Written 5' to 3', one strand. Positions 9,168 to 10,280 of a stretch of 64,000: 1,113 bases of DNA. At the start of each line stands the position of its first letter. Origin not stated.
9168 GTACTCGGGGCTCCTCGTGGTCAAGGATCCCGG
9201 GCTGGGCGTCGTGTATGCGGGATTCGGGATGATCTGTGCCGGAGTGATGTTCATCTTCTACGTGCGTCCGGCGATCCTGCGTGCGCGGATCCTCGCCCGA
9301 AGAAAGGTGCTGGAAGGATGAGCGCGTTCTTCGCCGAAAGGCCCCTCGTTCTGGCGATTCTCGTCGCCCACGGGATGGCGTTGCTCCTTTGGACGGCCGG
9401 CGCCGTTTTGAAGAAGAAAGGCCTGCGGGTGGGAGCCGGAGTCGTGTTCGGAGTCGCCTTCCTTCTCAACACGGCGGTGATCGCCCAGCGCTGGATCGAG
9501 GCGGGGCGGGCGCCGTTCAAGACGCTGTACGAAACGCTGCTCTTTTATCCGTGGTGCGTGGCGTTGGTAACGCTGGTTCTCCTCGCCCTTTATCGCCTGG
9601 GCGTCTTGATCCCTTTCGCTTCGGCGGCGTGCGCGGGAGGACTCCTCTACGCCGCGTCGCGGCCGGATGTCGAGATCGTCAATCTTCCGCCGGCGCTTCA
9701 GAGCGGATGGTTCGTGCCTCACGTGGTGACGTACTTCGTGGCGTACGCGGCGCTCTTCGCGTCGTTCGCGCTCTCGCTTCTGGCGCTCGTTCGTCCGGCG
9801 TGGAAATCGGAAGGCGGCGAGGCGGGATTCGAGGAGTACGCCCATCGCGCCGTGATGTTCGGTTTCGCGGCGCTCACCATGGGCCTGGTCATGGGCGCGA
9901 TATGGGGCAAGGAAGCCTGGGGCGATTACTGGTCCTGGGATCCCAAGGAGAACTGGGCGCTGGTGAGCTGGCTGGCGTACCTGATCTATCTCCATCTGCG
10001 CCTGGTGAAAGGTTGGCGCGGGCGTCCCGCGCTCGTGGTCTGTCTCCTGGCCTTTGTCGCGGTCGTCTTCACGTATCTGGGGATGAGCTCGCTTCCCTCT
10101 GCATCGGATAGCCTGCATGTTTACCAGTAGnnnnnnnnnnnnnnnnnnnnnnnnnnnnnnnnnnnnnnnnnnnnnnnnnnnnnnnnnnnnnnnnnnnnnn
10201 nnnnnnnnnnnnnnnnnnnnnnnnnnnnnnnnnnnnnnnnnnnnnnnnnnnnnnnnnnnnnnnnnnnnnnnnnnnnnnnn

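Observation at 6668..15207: Sigma-54-type operon combining a dedicated System II cytochrome c maturation pair with an ACIII/Qrc-like quinone module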

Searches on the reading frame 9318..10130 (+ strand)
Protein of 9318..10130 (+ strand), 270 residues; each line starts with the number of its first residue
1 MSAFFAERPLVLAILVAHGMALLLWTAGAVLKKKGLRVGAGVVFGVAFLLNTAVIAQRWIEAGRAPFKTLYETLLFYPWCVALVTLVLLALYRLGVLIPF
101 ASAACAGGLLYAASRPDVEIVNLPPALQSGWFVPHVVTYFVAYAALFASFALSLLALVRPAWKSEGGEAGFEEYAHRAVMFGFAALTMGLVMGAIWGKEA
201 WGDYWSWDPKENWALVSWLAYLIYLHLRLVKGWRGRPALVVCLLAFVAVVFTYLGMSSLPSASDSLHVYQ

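Call 7: search_protein_families(library=pfam, proteins=[window:9318-10130:+], max_evalue=0.01)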
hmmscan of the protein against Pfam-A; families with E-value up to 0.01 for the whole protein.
window:9318-10130:+ (270 aa): 1 family
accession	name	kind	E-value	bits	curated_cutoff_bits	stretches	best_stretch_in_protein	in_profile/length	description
PF01578.25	Cytochrom_C_asm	-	2.3e-39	135.7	29.9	1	69-259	3-207/212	Cytochrome C assembly protein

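Call 8: search_protein_families(library=ncbifam, proteins=[window:9318-10130:+], max_evalue=0.01)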
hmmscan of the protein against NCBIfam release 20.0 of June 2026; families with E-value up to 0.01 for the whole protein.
window:9318-10130:+ (270 aa): 5 families
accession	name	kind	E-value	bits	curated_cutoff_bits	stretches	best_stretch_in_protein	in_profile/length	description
TIGR03144.1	cytochr_II_ccsB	equivalog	1.7e-54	185.2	187.6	2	172-260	157-245/252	c-type cytochrome biogenesis protein CcsB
TIGR00353.1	nrfE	subfamily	2e-11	43.5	569.05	1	116-256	101-238/578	heme lyase CcmF/NrfE family subunit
NF007691.0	PRK10369.1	subfamily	2.1e-10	40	394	1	115-256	154-292/573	heme lyase NrfEFG subunit NrfE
TIGR03145.1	cyt_nit_nrfE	subfamily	6.6e-10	38.3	927.3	1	118-256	155-290/631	heme lyase NrfEFG subunit NrfE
TIGR01191.1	ccmC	subfamily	1e-09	38.6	186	1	178-253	52-127/184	heme ABC transporter permease CcmC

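Call 54: find_homologous_proteins(query=window:9318-10130:+, max_evalue=1e-10)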
Query window:9318-10130:+ (270 aa): 1117 proteins with E <= 1e-10 among 8000 candidates; the best 120 are listed.
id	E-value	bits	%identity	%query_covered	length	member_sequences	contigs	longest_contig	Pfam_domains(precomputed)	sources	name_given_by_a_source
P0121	1.4e-171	587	100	100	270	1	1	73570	PF01578.26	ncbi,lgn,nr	ncbi:MAG: cytochrome c biogenesis protein CcsA [Planctomycetes bacterium]|nr:cytochrome c biogenesis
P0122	3.8e-120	419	69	98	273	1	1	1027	PF01578.26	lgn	-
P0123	4.7e-120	418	68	98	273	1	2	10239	PF01578.26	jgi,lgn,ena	-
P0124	1.4e-119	417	69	98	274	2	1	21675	PF01578.26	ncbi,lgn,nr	ncbi:MAG: cytochrome c biogenesis protein CcsA [Planctomycetes bacterium]|nr:cytochrome c biogenesis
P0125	2.0e-119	416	70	98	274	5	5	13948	PF01578.26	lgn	-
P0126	1.4e-117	410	68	98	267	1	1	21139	PF01578.26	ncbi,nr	ncbi:MAG: cytochrome c biogenesis protein CcsA [Planctomycetes bacterium]|nr:cytochrome c biogenesis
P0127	1.6e-116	407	70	100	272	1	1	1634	PF01578.26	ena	-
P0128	1.7e-115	403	70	98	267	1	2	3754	PF01578.26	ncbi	-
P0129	6.7e-112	392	66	98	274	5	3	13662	PF01578.26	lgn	-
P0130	9.9e-110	384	68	99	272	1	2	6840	PF01578.26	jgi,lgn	jgi:ABC-type transport system involved in cytochrome c biogenesis permease subunit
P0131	2.4e-109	383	64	98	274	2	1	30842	PF01578.26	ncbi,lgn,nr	ncbi:MAG: cytochrome c biogenesis protein CcsA [Planctomycetes bacterium]|nr:cytochrome c biogenesis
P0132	2.8e-109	383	67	99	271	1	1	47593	PF01578.26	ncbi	-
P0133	9.3e-109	381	64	100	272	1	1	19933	PF01578.26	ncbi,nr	ncbi:MAG: cytochrome c biogenesis protein CcsA [Planctomycetes bacterium]|nr:cytochrome c biogenesis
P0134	9.8e-109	381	67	99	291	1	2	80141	PF01578.26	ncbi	-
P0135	4.0e-108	379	73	89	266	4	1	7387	PF01578.26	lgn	-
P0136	5.3e-107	375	64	100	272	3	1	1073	PF01578.26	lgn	-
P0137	9.8e-106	371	68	90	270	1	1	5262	PF01578.26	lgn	-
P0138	1.7e-105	371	65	100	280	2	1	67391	PF01578.26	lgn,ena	-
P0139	2.8e-105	370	61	100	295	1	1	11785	PF01578.26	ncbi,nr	ncbi:MAG: c-type cytochrome biogenesis protein CcsB [Planctomycetes bacterium]|nr:c-type cytochrome 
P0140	4.7e-105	369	63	100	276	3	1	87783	PF01578.26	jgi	-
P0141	1.5e-102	361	64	97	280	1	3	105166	PF01578.26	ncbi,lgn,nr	ncbi:MAG: cytochrome c biogenesis protein CcsA [Planctomycetes bacterium]|nr:cytochrome c biogenesis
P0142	2.4e-102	360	64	100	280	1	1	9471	PF01578.26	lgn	-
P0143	4.1e-102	359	67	89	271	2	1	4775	PF01578.26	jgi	jgi:cytochrome c-type biogenesis protein CcsB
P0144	7.2e-102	359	62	97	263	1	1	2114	PF01578.26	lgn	-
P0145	1.2e-101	358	66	89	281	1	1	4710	PF01578.26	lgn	-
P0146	4.1e-101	356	59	100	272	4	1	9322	PF01578.26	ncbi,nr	ncbi:MAG: hypothetical protein A2W23_04930 [Planctomycetes bacterium RBG_16_43_13]|nr:MAG: hypotheti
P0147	4.3e-101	356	68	89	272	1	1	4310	PF01578.26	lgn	-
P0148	5.9e-101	356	63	95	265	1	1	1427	PF01578.26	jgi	jgi:ABC-type transport system involved in cytochrome c biogenesis permease subunit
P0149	2.3e-100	354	63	100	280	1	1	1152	PF01578.26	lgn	-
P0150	2.1e-99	351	61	100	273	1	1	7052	PF01578.26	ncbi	-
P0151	2.9e-99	350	63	97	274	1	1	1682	PF01578.26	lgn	-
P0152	7.0e-99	349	71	79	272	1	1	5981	PF01578.26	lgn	-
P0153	1.7e-98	348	65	90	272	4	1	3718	PF01578.26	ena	-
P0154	1.9e-98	347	64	100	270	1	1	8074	PF01578.26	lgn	-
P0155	2.0e-98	347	62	100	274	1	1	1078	PF01578.26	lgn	-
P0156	2.4e-98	347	61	100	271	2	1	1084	PF01578.26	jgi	-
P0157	3.0e-98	347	63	97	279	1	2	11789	PF01578.26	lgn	-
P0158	3.2e-98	347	61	100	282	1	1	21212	PF01578.26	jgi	jgi:cytochrome c-type biogenesis protein CcsB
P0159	3.4e-98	347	62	98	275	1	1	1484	PF01578.26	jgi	-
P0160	5.2e-98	346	62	97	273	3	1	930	PF01578.26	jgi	-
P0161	7.1e-97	342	63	92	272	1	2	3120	PF01578.26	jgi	jgi:ABC-type transport system involved in cytochrome c biogenesis permease subunit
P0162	1.0e-96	342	59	93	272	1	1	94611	PF01578.26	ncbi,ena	-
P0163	2.7e-96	340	63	94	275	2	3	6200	PF01578.26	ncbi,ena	-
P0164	3.2e-96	340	67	87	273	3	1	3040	PF01578.26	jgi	-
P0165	3.6e-96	340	56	100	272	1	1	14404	PF01578.26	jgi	-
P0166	4.0e-96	340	60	100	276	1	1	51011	PF01578.26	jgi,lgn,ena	-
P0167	4.4e-96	340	61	100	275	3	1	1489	PF01578.26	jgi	jgi:cytochrome c-type biogenesis protein CcsB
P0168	5.3e-96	339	67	79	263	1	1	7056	PF01578.26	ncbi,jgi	ncbi:MAG: cytochrome c biogenesis protein CcsA [Planctomycetota bacterium]|jgi:ABC-type transport sy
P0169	7.2e-96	339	59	100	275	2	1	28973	PF01578.26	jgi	jgi:cytochrome c-type biogenesis protein CcsB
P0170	7.3e-95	336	62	89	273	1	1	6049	PF01578.26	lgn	-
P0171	9.7e-95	335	63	91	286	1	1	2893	PF01578.26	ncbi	-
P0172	1.1e-94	335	59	97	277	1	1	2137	PF01578.26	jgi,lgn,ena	-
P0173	1.9e-94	334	56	100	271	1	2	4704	PF01578.26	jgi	-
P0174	2.0e-94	334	59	97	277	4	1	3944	PF01578.26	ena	-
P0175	2.0e-94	334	60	98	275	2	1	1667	PF01578.26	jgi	jgi:cytochrome c-type biogenesis protein CcsB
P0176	4.2e-94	333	58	93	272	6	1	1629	PF01578.26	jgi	jgi:ABC-type transport system involved in cytochrome c biogenesis permease subunit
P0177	5.3e-94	333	58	97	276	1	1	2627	PF01578.26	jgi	jgi:cytochrome c-type biogenesis protein CcsB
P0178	6.3e-94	333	64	90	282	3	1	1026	PF01578.26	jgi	jgi:cytochrome c-type biogenesis protein CcsB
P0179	6.7e-94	332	58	100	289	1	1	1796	PF01578.26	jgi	-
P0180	8.0e-94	332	59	100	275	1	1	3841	PF01578.26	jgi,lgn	jgi:cytochrome c-type biogenesis protein CcsB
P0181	8.4e-94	332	66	83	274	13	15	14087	PF01578.26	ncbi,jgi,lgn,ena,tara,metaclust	jgi:ABC-type transport system involved in cytochrome c biogenesis permease subunit|tara:strand:- sta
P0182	1.8e-93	331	61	97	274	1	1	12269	PF01578.26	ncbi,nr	ncbi:MAG: cytochrome c biogenesis protein CcsA [Planctomycetes bacterium]|nr:cytochrome c biogenesis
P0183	3.2e-93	330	63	89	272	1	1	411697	PF01578.26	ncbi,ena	-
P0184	3.8e-93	330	60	100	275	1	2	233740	PF01578.26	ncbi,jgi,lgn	jgi:cytochrome c-type biogenesis protein CcsB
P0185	4.6e-93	330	58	100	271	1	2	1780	PF01578.26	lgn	-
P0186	4.9e-93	330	56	98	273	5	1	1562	PF01578.26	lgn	-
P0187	7.6e-93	329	58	100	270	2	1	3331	PF01578.26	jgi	jgi:ABC-type transport system involved in cytochrome c biogenesis permease subunit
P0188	8.7e-93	329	59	99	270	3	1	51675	PF01578.26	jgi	jgi:ABC-type transport system involved in cytochrome c biogenesis permease subunit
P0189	1.2e-92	328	54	100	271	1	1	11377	PF01578.26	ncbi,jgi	jgi:ABC-type transport system involved in cytochrome c biogenesis permease subunit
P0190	1.7e-92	328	58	100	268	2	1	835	PF01578.26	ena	-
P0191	1.8e-92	328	60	90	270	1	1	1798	PF01578.26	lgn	-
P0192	2.6e-92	327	63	80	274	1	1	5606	PF01578.26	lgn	-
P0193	2.7e-92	327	60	96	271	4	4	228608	PF01578.26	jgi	jgi:ABC-type transport system involved in cytochrome c biogenesis permease subunit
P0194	3.0e-92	327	59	97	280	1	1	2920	PF01578.26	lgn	-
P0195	3.2e-92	327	61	90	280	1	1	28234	PF01578.26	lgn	-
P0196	3.5e-92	327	58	100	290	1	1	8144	PF01578.26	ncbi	-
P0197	1.1e-91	325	59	100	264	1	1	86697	PF01578.26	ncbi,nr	ncbi:MAG: cytochrome c biogenesis protein CcsA [Planctomycetes bacterium]|nr:cytochrome c biogenesis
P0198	1.2e-91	325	55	100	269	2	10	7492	PF01578.26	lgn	-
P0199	1.4e-91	325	63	83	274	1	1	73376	PF01578.26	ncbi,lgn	-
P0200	4.4e-91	323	69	78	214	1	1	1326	PF01578.26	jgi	jgi:cytochrome c-type biogenesis protein CcsB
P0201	6.3e-91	323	69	81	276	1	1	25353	PF01578.26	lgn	-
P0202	1.3e-90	322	59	100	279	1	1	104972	PF01578.26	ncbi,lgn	-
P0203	1.4e-90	322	60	89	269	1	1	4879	PF01578.26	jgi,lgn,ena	-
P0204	1.7e-90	321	58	98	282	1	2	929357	PF01578.26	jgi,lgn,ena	jgi:ABC-type transport system involved in cytochrome c biogenesis permease subunit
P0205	3.2e-90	320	66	84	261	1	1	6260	PF01578.26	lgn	-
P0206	3.7e-90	320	56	100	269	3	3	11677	PF01578.26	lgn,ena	-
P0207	6.6e-90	319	60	89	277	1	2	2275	PF01578.26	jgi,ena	jgi:cytochrome c-type biogenesis protein CcsB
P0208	8.7e-90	319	54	97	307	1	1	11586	PF01578.26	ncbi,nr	ncbi:MAG TPA: cytochrome c biogenesis protein CcsA [Planctomycetota bacterium]|nr:cytochrome c bioge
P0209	9.5e-90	319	62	88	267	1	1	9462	PF01578.26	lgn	-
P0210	1.7e-89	318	56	100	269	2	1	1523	PF01578.26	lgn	-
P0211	2.3e-89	318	60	93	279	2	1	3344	PF01578.26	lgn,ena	-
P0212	3.2e-89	317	61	89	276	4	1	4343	PF01578.26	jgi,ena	-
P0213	3.2e-89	317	65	79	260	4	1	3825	PF01578.26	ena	-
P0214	3.5e-89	317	57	96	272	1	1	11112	PF01578.26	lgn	-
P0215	4.9e-89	317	55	99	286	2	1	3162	PF01578.26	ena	-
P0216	8.0e-89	316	61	89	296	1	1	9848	PF01578.26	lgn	-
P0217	9.9e-89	316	57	98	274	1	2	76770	PF01578.26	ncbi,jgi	ncbi:MAG: cytochrome c biogenesis protein CcsA [Planctomycetota bacterium]|jgi:cytochrome c-type bio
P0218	1.0e-88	316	58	97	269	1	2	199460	PF01578.26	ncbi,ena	ncbi:MAG: cytochrome c biogenesis protein CcsA [Planctomycetota bacterium]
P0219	1.0e-88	315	61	89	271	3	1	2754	PF01578.26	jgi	jgi:ABC-type transport system involved in cytochrome c biogenesis permease subunit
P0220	1.3e-88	315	60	89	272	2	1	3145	PF01578.26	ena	-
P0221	8.6e-88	312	71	42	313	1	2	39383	PF01578.26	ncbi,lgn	ncbi:MAG: cytochrome c biogenesis protein CcsA [Planctomycetota bacterium]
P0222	1.1e-87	312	57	93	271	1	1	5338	PF01578.26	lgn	-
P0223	1.4e-87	312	55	89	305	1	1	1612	PF01578.26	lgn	-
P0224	5.1e-87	310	58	99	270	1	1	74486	PF01578.26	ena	-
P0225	1.3e-86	309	57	89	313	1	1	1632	PF01578.26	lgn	-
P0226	1.8e-86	308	61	79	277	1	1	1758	PF01578.26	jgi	-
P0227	1.8e-86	308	55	98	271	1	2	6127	PF01578.26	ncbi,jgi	jgi:ABC-type transport system involved in cytochrome c biogenesis permease subunit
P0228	3.2e-86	307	53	100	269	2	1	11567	PF01578.26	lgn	-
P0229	4.3e-86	307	56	94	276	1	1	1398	PF01578.26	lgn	-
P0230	4.5e-86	307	55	98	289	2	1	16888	PF01578.26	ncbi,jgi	ncbi:MAG: cytochrome c biogenesis protein CcsA [Planctomycetota bacterium]|jgi:cytochrome c-type bio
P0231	4.9e-86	307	57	98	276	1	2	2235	PF01578.26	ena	-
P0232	1.6e-85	305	60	89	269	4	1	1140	PF01578.26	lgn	-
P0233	2.1e-85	305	61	79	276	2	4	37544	PF01578.26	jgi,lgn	jgi:cytochrome c-type biogenesis protein CcsB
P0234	3.0e-85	304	55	100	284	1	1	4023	PF01578.26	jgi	-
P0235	3.4e-85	304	59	89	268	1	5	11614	PF01578.26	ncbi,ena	-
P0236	5.8e-85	303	57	94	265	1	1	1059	PF01578.26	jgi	jgi:ABC-type transport system involved in cytochrome c biogenesis permease subunit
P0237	3.7e-84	300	57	99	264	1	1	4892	PF01578.26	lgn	-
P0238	5.6e-84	300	56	94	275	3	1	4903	PF01578.26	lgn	-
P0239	6.4e-84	300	56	100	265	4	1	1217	PF01578.26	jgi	jgi:ABC-type transport system involved in cytochrome c biogenesis permease subunit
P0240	1.6e-83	298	57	96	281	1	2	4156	PF01578.26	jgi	jgi:cytochrome c-type biogenesis protein CcsB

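Call 55: find_encoding_contigs(protein=P0204, flank=8000, max_places=1)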
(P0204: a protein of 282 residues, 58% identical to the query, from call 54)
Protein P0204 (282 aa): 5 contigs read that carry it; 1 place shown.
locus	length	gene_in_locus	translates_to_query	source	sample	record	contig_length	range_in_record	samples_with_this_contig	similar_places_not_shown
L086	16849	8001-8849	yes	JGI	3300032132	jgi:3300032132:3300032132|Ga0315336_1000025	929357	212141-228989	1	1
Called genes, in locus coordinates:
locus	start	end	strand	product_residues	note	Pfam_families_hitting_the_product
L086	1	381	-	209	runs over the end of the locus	PF13036:LpoB (weak), PF03783:CsgG (weak)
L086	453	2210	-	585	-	PF01578:Cytochrom_C_asm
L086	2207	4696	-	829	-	-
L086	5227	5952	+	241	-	PF14522:Cytochrome_C7 (faint), PF22113:Mtrc-MtrF_II-IV_dom (faint), PF09699:Paired_CXXCH_1 (faint), PF13435:Cytochrome_C554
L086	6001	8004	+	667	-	PF05140:ResB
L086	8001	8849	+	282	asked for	PF01578:Cytochrom_C_asm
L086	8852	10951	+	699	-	PF03264:Cytochrom_NNT (faint), PF14522:Cytochrome_C7 (faint), PF14537:Cytochrom_c3_2 (faint), PF09699:Paired_CXXCH_1 (faint)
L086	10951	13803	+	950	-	PF09699:Paired_CXXCH_1 (faint), PF14537:Cytochrom_c3_2 (faint), PF22113:Mtrc-MtrF_II-IV_dom (faint), PF14522:Cytochrome_C7 (weak), PF01292:Ni_hydr_CYTB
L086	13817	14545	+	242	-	PF00355:Rieske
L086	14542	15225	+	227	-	PF00033:Cytochrome_B, PF13631:Cytochrom_B_N_2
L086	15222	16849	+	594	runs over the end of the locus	PF14522:Cytochrome_C7 (faint), PF09699:Paired_CXXCH_1 (faint)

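Call 56: find_encoding_contigs(protein=P0183, flank=8000, max_places=1)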
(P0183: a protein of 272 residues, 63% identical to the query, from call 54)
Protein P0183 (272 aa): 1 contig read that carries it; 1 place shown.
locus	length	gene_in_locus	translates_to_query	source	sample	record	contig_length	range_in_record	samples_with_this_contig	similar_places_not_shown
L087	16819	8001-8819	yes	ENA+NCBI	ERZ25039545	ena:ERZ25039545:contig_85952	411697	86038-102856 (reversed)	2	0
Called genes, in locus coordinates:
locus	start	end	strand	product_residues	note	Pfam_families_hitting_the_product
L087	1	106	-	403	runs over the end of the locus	PF03916:NrfD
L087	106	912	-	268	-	PF13187:Fer4_9 (faint), PF12797:Fer4_2 (weak), PF12838:Fer4_7 (weak), PF13237:Fer4_10 (weak), PF13247:Fer4_11, PF00037:Fer4 (weak), PF12797:Fer4_2 (weak), PF12837:Fer4_6 (weak), +3 more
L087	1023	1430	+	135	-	-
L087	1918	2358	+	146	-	PF00355:Rieske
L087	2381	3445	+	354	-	PF00033:Cytochrome_B, PF13631:Cytochrom_B_N_2, PF00032:Cytochrom_B_C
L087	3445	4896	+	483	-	PF14522:Cytochrome_C7 (faint), PF22113:Mtrc-MtrF_II-IV_dom (faint), PF22678:Cytochrom_c_NrfB-like (faint), PF09699:Paired_CXXCH_1 (faint), PF14537:Cytochrom_c3_2 (weak)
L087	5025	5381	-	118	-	PF00034:Cytochrom_C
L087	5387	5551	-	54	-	-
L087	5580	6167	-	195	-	PF02613:Nitrate_red_del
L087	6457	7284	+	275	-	PF05140:ResB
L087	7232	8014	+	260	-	PF05140:ResB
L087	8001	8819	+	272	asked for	PF01578:Cytochrom_C_asm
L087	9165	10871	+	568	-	PF00069:Pkinase, PF03109:ABC1 (faint), PF07714:PK_Tyr_Ser-Thr, PF01636:APH (weak), PF26549:Tricorn_N (faint), PF07676:PD40 (weak)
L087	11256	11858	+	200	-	PF26550:Tricorn_2nd (faint), PF07676:PD40, PF26549:Tricorn_N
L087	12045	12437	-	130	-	-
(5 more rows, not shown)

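Call 57: find_encoding_contigs(protein=P0184, flank=8000, max_places=1)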
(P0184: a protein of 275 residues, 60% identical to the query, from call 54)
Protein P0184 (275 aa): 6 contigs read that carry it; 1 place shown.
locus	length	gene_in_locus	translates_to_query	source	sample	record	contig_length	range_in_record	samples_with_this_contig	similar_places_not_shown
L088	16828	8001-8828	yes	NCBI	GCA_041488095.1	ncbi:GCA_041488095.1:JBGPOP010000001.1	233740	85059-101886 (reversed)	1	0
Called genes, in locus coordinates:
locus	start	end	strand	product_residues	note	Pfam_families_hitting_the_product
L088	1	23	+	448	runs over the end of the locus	PF03916:NrfD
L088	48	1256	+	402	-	PF00034:Cytochrom_C, PF13442:Cytochrome_CBB3 (weak), PF00034:Cytochrom_C (weak)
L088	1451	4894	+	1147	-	PF14522:Cytochrome_C7 (faint), PF14537:Cytochrom_c3_2 (faint), PF22113:Mtrc-MtrF_II-IV_dom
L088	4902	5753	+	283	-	-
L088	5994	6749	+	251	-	PF13435:Cytochrome_C554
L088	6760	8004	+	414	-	PF05140:ResB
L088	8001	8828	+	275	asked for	PF01578:Cytochrom_C_asm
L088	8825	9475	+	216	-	PF18152:DAHP_snth_FXD (weak), PF00355:Rieske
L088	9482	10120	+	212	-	PF00033:Cytochrome_B, PF13631:Cytochrom_B_N_2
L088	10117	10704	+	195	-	-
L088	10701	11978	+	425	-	PF09699:Paired_CXXCH_1 (faint), PF14522:Cytochrome_C7 (faint), PF14537:Cytochrom_c3_2 (faint), PF22113:Mtrc-MtrF_II-IV_dom (faint)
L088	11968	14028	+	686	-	PF03264:Cytochrom_NNT, PF02085:Cytochrom_CIII (faint), PF14522:Cytochrome_C7 (faint), PF14537:Cytochrom_c3_2 (faint)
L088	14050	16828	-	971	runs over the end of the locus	PF02085:Cytochrom_CIII (faint), PF03264:Cytochrom_NNT (faint), PF09699:Paired_CXXCH_1 (faint), PF14522:Cytochrome_C7 (faint), PF14537:Cytochrom_c3_2 (faint), PF22113:Mtrc-MtrF_II-IV_dom (weak)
